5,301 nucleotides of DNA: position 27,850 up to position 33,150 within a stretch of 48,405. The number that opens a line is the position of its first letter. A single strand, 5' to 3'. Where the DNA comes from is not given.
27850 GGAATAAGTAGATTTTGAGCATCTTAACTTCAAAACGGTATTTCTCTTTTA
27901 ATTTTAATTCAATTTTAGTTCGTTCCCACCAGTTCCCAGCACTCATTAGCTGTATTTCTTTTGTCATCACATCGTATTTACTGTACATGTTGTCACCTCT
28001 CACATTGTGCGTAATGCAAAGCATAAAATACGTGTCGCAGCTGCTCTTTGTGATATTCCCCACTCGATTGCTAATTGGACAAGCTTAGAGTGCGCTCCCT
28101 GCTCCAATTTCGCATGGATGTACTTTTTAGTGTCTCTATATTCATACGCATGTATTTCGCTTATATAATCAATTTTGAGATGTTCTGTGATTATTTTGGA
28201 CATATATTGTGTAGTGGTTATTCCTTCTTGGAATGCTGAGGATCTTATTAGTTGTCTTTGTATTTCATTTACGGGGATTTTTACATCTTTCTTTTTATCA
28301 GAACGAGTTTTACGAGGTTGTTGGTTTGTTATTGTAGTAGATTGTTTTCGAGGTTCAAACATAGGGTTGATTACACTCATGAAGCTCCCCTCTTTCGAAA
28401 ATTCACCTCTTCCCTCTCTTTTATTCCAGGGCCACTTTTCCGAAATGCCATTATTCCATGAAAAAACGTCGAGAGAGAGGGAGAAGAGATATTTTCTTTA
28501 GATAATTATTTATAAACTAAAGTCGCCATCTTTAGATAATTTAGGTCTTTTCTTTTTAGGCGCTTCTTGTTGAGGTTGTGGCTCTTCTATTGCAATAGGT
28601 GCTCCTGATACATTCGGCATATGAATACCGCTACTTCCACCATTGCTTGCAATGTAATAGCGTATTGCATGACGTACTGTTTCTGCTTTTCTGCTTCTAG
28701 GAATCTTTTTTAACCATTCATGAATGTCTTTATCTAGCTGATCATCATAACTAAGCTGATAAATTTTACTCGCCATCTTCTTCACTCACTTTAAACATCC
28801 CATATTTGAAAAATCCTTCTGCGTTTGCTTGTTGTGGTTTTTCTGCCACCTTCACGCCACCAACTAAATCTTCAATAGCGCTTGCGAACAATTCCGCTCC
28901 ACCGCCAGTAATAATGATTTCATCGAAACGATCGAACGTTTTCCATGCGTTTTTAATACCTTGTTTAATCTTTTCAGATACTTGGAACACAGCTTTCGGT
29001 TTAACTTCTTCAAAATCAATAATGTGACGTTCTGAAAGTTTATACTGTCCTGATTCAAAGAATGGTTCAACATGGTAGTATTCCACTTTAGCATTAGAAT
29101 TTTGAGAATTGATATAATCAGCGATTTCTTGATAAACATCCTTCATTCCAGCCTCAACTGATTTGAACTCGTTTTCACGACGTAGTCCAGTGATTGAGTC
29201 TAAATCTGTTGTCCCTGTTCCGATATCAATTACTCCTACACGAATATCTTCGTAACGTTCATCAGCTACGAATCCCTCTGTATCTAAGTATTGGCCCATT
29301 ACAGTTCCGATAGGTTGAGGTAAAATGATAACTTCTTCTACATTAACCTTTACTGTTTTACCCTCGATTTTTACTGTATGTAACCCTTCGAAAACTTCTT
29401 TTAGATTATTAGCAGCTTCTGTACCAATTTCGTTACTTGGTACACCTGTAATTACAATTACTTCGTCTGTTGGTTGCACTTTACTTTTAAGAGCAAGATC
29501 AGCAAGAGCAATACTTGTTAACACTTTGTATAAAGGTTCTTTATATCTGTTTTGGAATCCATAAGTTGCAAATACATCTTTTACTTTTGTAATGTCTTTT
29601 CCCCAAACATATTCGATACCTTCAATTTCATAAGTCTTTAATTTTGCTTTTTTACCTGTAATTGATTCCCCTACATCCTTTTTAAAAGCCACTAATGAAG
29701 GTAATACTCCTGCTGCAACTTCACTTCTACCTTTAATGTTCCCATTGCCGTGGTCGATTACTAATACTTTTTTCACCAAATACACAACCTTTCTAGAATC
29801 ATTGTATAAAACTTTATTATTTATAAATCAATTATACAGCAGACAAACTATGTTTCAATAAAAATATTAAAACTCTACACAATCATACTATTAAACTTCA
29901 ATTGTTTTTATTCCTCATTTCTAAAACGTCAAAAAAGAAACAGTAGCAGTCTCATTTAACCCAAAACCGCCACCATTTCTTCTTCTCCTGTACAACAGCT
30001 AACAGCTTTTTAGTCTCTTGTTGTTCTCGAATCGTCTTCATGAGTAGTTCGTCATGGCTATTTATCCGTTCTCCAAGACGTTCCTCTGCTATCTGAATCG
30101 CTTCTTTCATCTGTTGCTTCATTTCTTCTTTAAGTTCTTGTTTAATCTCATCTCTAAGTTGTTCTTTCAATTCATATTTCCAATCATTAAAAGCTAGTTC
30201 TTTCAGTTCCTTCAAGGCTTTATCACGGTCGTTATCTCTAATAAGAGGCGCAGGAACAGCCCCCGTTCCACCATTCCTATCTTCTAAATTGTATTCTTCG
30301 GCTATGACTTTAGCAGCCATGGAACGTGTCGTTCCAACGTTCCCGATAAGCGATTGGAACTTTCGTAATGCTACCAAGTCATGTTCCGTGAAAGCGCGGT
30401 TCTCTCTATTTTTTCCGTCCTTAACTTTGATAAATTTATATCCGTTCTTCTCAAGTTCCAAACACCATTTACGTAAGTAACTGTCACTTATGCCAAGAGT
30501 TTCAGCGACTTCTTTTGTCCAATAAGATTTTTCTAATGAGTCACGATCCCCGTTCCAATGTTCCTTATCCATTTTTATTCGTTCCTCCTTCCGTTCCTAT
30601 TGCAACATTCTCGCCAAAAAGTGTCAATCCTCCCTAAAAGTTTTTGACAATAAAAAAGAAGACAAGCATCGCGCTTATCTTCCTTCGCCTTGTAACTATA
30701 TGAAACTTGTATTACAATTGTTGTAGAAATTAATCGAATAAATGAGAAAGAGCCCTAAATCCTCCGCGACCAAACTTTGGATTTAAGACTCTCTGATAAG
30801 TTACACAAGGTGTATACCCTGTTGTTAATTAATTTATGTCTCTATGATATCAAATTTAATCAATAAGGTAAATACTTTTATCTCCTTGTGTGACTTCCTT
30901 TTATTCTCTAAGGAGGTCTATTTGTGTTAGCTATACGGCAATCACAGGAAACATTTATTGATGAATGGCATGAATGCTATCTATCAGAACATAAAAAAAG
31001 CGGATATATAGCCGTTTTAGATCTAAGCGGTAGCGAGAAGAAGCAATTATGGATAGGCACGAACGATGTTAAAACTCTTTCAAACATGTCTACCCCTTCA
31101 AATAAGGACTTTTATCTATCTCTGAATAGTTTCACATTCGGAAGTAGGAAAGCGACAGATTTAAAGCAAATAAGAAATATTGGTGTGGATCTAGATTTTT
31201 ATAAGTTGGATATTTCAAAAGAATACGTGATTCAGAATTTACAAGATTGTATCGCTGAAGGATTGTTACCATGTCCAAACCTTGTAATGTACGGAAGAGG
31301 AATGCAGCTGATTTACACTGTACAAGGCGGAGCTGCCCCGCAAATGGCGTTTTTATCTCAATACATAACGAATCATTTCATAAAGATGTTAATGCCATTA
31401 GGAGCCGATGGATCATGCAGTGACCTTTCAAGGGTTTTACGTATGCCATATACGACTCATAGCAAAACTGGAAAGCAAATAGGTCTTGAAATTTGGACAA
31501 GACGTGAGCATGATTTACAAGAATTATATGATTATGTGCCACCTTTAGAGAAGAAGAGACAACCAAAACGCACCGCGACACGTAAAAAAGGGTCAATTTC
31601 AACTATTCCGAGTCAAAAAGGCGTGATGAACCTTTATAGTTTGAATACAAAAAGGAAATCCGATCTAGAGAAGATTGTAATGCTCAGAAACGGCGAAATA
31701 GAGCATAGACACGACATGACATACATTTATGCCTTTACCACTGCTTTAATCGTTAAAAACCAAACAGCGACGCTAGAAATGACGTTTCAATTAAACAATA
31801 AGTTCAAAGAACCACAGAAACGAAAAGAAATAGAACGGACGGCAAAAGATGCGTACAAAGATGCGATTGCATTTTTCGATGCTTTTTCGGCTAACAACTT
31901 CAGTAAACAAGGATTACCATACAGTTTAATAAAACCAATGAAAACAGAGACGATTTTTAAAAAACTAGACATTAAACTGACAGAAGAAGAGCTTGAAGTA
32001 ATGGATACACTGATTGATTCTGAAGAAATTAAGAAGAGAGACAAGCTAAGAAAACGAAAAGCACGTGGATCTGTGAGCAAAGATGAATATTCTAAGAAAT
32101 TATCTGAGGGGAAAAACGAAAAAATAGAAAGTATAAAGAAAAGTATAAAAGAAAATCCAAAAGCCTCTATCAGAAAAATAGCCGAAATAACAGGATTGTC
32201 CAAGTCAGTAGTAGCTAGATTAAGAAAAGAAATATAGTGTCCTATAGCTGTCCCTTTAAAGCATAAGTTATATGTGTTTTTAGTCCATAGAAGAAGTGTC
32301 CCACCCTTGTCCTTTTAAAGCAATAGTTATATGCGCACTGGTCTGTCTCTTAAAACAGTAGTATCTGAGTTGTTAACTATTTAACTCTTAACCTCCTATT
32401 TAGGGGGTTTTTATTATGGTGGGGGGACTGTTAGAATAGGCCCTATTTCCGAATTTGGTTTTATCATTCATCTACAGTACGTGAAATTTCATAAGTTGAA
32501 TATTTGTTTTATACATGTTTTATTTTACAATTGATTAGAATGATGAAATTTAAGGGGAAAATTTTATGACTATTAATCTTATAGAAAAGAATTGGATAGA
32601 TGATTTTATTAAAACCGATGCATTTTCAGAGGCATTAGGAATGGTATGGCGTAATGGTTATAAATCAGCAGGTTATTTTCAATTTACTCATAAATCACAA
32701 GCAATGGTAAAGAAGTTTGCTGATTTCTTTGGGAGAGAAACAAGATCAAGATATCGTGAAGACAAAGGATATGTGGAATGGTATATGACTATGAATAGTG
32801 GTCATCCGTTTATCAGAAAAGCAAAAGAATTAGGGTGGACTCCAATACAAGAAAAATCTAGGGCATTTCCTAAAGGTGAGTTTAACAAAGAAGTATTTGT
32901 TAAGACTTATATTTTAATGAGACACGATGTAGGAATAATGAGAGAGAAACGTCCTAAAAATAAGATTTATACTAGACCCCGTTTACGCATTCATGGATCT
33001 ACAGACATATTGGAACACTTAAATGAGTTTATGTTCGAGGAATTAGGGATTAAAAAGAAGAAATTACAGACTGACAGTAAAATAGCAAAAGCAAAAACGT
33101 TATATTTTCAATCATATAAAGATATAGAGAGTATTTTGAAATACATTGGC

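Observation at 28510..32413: No integrase, but a full plasmid maintenance kit: the prophage is probably an extrachromosomal phage-plasmid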

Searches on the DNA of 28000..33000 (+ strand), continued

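Call 43: get_annotated_region(hit=H68, flank=1500)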
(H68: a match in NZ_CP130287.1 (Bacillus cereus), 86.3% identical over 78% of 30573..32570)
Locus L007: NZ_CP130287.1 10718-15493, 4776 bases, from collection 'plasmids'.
description: Bacillus cereus strain Z4 plasmid unnamed3, complete sequence
organism: Bacillus cereus (NCBI taxid 1396)
taxonomy: Bacteria; Bacillota; Bacilli; Bacillales; Bacillaceae; Bacillus; Bacillus cereus
host: -; source: sediment,marine sediments; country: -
typing (MOB-suite, as given by PLSDB): non-mobilizable
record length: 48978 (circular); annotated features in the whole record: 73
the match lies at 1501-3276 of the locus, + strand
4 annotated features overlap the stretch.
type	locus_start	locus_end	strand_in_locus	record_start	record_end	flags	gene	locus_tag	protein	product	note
CDS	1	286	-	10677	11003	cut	-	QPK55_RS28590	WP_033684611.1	hypothetical protein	-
CDS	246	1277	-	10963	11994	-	-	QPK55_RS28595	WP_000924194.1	ParM/StbA family protein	GO:0030541 - plasmid partitioning [Evidence IEA]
CDS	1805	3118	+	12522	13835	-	-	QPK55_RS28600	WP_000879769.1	hypothetical protein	-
CDS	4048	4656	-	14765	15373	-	-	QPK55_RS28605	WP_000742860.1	DUF4352 domain-containing protein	-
